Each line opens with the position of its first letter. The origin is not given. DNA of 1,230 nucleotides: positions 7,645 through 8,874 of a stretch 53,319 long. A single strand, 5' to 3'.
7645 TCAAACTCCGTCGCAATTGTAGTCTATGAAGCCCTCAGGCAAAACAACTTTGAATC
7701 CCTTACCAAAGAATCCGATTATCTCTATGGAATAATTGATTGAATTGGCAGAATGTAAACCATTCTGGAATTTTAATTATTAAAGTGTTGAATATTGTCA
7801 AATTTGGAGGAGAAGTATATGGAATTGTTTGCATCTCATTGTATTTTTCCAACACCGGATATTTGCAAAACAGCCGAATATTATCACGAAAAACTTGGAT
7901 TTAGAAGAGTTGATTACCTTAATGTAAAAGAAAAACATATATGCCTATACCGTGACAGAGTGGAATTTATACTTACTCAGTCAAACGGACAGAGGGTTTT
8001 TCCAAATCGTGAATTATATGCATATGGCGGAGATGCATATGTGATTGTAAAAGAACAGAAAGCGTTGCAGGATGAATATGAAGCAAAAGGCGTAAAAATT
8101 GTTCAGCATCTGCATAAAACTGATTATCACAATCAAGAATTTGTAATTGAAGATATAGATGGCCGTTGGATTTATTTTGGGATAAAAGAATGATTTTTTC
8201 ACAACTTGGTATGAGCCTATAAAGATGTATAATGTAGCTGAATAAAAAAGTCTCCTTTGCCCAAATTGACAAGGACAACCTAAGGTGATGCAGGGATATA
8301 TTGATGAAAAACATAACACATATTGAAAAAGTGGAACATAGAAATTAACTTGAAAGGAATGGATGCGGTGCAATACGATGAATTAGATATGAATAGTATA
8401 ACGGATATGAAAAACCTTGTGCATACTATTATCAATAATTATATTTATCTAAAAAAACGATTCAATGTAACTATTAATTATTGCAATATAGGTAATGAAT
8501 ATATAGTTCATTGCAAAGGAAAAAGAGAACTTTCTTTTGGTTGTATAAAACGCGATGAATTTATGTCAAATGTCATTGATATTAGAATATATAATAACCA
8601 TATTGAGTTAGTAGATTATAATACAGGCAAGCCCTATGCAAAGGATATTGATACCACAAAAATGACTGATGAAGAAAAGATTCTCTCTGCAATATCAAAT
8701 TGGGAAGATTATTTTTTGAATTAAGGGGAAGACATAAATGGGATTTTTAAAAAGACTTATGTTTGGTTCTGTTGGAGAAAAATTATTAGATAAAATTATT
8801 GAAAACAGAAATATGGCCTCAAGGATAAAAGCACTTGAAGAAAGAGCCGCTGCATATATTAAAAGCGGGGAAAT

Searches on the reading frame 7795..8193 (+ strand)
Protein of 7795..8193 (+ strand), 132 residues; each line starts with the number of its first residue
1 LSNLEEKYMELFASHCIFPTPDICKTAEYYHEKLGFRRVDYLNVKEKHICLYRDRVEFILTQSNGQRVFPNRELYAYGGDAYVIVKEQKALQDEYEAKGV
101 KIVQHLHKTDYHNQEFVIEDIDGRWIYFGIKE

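Call 3: search_protein_families(library=pfam, proteins=[window:7795-8193:+], max_evalue=1)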
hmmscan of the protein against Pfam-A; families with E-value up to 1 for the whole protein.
window:7795-8193:+ (132 aa): 2 families
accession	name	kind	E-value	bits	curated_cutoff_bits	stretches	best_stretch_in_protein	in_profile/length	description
PF00903.31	Glyoxalase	-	1.3e-07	32.5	20.6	1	14-126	3-119/121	Glyoxalase/Bleomycin resistance protein/Dioxygenase superfamily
PF23587.1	SH3_KALRN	-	0.22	12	29.2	1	40-67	16-42/69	Kalirin, SH3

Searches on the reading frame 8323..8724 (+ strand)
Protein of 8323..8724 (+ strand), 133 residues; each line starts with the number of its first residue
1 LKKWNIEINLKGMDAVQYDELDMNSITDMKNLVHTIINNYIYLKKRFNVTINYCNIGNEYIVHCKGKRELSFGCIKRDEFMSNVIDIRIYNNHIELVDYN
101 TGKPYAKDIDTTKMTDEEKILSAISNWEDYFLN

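Call 3: search_protein_families(library=pfam, proteins=[window:8323-8724:+], max_evalue=1)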
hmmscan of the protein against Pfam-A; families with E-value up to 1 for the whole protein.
window:8323-8724:+ (133 aa): 0 families

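Call 4: search_protein_families(library=padloc, proteins=[window:8323-8724:+], max_evalue=1)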
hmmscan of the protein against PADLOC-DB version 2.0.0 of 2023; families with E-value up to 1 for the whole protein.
window:8323-8724:+ (133 aa): 0 families

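Call 5: search_protein_families(library=ncbifam, proteins=[window:8323-8724:+], max_evalue=1)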
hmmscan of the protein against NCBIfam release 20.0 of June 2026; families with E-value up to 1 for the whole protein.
window:8323-8724:+ (133 aa): 1 family
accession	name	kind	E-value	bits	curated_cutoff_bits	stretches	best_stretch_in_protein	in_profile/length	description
NF005922.0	PRK07928.1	equivalog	0.1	13.1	155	1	5-47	72-114/119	NADH-quinone oxidoreductase subunit A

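Call 10: search_protein_families(library=phrogs, proteins=[window:8323-8724:+], max_evalue=1)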
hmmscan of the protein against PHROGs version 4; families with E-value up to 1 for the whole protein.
window:8323-8724:+ (133 aa): 1 family
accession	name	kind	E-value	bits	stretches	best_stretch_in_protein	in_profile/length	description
phrog_1235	-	unknown function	0.16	13.4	1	45-61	2-18/54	-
